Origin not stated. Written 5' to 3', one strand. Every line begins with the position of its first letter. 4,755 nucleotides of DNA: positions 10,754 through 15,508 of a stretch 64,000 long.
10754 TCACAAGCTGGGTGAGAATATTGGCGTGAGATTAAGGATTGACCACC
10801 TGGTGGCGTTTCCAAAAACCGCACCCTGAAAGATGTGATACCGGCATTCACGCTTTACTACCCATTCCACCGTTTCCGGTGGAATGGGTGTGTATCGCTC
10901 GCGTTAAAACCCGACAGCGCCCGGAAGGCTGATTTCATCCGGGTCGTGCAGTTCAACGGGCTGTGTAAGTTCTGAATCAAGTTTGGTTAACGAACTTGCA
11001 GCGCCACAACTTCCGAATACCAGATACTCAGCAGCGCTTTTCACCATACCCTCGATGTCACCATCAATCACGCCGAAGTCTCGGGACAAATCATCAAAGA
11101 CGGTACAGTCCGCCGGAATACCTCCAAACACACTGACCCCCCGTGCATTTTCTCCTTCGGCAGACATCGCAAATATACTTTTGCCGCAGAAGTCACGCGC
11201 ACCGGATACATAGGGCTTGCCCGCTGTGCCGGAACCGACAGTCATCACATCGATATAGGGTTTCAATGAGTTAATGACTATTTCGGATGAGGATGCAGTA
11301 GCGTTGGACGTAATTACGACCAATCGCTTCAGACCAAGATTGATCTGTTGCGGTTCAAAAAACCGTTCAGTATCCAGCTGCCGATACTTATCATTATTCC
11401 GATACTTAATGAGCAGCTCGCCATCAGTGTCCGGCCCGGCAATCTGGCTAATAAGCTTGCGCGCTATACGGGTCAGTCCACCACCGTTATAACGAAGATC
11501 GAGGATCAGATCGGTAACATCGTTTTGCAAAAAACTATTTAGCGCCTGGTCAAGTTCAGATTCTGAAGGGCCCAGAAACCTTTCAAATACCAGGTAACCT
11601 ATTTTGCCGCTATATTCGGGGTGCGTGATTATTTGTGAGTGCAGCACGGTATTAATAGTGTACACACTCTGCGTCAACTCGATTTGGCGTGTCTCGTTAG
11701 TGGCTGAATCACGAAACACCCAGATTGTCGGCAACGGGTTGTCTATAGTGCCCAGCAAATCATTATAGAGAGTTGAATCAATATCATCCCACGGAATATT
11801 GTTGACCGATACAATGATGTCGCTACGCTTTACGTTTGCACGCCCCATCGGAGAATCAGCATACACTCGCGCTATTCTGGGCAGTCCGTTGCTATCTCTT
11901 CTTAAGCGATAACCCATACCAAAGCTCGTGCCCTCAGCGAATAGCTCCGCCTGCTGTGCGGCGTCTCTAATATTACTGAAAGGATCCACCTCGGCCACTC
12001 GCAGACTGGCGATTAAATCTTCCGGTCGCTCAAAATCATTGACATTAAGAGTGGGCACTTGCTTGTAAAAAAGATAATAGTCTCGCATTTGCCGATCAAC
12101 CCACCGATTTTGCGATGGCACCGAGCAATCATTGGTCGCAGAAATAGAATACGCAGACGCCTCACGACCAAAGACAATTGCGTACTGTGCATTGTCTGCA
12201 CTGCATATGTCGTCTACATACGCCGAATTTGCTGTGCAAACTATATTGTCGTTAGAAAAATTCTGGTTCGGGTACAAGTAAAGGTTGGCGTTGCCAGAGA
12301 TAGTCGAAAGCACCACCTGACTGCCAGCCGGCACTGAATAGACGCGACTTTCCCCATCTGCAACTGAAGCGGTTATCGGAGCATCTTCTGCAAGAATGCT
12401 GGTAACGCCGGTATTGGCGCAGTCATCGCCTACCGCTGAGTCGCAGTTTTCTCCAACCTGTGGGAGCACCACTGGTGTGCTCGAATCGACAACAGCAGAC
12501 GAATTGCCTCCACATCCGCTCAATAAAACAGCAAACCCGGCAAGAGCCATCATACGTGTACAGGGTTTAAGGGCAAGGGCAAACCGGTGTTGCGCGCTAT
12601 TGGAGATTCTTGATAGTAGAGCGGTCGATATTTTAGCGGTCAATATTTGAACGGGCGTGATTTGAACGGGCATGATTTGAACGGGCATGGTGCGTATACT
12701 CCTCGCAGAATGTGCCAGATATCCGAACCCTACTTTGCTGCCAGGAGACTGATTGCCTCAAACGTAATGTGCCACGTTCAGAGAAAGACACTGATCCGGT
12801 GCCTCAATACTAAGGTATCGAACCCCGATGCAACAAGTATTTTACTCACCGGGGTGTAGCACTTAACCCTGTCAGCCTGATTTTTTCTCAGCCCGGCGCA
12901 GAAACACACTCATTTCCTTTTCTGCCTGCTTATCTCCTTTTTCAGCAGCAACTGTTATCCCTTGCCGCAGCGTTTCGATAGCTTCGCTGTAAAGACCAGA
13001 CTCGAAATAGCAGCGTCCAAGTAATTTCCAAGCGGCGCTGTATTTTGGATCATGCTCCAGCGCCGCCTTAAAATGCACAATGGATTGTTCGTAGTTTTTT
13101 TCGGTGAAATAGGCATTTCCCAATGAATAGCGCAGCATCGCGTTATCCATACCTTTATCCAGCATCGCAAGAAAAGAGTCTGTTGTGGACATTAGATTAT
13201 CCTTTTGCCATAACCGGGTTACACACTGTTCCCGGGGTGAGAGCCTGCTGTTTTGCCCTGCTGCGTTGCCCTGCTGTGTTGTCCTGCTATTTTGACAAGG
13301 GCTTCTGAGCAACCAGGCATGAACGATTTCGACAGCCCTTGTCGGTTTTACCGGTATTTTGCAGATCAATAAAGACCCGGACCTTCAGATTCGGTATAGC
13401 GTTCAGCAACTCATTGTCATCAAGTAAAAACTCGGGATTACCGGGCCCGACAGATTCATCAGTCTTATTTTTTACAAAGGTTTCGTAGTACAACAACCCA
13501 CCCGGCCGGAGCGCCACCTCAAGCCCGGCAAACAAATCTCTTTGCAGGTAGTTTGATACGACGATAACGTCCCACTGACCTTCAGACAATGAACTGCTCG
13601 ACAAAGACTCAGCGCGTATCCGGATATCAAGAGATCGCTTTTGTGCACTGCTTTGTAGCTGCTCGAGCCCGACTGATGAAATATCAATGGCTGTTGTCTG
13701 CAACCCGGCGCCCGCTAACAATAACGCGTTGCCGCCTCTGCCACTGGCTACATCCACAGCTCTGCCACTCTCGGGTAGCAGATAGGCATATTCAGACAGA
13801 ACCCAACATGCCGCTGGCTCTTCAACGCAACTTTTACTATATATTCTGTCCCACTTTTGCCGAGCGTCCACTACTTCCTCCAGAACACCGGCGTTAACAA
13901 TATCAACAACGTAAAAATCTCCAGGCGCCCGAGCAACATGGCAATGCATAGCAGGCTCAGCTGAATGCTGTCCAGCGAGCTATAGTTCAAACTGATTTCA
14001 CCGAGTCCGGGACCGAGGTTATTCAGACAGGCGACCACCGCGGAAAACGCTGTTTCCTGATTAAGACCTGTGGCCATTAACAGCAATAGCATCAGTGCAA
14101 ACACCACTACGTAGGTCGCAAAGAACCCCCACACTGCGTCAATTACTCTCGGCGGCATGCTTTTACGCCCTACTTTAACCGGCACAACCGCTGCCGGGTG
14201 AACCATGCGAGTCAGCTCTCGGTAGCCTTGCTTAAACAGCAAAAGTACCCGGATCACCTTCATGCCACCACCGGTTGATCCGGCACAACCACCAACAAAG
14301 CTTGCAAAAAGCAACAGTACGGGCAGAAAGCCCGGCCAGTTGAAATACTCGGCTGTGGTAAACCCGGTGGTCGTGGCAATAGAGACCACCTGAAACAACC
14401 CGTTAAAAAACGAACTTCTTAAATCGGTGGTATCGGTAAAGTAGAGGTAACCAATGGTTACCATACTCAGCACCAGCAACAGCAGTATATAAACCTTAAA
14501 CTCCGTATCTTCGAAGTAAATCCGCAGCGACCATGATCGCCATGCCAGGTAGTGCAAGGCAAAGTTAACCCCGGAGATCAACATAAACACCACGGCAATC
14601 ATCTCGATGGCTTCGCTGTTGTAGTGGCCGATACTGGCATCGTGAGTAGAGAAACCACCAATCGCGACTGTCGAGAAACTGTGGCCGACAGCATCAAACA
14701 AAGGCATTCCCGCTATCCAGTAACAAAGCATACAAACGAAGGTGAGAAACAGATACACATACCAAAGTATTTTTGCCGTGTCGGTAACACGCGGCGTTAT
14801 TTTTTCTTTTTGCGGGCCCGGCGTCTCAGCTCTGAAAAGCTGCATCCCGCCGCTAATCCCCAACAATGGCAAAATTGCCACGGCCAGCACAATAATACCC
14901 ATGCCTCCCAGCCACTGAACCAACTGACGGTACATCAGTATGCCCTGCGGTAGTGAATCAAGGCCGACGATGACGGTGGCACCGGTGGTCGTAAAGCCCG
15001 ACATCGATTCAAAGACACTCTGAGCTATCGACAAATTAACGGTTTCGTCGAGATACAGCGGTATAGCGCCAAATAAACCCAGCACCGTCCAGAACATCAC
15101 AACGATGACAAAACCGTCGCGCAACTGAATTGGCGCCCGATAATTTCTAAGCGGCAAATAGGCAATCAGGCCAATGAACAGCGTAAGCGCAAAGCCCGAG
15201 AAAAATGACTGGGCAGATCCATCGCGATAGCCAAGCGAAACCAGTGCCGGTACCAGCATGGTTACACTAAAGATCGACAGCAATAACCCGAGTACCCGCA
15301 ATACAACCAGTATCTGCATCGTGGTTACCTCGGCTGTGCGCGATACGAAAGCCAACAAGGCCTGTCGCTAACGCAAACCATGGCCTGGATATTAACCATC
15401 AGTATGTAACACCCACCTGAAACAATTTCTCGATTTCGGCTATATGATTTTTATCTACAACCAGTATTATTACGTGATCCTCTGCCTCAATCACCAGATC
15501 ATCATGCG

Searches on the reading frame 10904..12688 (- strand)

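Call 64: search_protein_families(library=pfam, proteins=[window:10904-12688:-], max_evalue=0.000001)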
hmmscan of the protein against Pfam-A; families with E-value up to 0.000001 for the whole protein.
window:10904-12688:- (594 aa): 2 families
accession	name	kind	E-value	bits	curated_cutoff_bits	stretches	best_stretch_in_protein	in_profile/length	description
PF03572.23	Peptidase_S41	-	1.1e-19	71.1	24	1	362-509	1-142/165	Peptidase family S41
PF18294.6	Pept_S41_N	-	1.3e-10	41.4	25.9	1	192-238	1-48/49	Peptidase S41 N-terminal domain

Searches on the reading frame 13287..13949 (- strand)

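Call 64: search_protein_families(library=pfam, proteins=[window:13287-13949:-], max_evalue=0.000001)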
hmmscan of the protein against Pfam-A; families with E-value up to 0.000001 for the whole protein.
window:13287-13949:- (220 aa): 2 families
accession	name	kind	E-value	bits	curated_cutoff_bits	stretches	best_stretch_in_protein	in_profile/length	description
PF13649.12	Methyltransf_25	-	4.6e-09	37.3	27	1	65-151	2-97/97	Methyltransferase domain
PF08241.18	Methyltransf_11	-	2.1e-07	31.9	21.2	1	65-154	1-94/95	Methyltransferase domain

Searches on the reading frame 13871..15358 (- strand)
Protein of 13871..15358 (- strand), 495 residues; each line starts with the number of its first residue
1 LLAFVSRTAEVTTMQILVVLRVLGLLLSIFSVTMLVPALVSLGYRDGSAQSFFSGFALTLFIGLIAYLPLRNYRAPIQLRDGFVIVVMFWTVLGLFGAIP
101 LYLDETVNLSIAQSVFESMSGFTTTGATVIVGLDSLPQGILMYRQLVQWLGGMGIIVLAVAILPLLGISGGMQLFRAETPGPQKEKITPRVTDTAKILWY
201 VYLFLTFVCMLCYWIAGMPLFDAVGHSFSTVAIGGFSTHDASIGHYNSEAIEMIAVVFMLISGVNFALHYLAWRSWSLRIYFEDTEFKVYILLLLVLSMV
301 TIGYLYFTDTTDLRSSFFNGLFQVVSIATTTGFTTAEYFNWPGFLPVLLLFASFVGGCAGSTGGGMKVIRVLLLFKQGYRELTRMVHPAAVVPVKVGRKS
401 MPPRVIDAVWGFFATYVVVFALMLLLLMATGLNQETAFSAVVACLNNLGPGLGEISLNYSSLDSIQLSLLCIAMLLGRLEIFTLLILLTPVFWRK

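Call 64: search_protein_families(library=pfam, proteins=[window:13871-15358:-], max_evalue=0.000001)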
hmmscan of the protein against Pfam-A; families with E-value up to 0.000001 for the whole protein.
window:13871-15358:- (495 aa): 1 family
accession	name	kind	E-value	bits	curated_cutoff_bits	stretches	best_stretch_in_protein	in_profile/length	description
PF02386.22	TrkH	-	9.1e-89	298.6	27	1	50-487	3-489/502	Cation transport protein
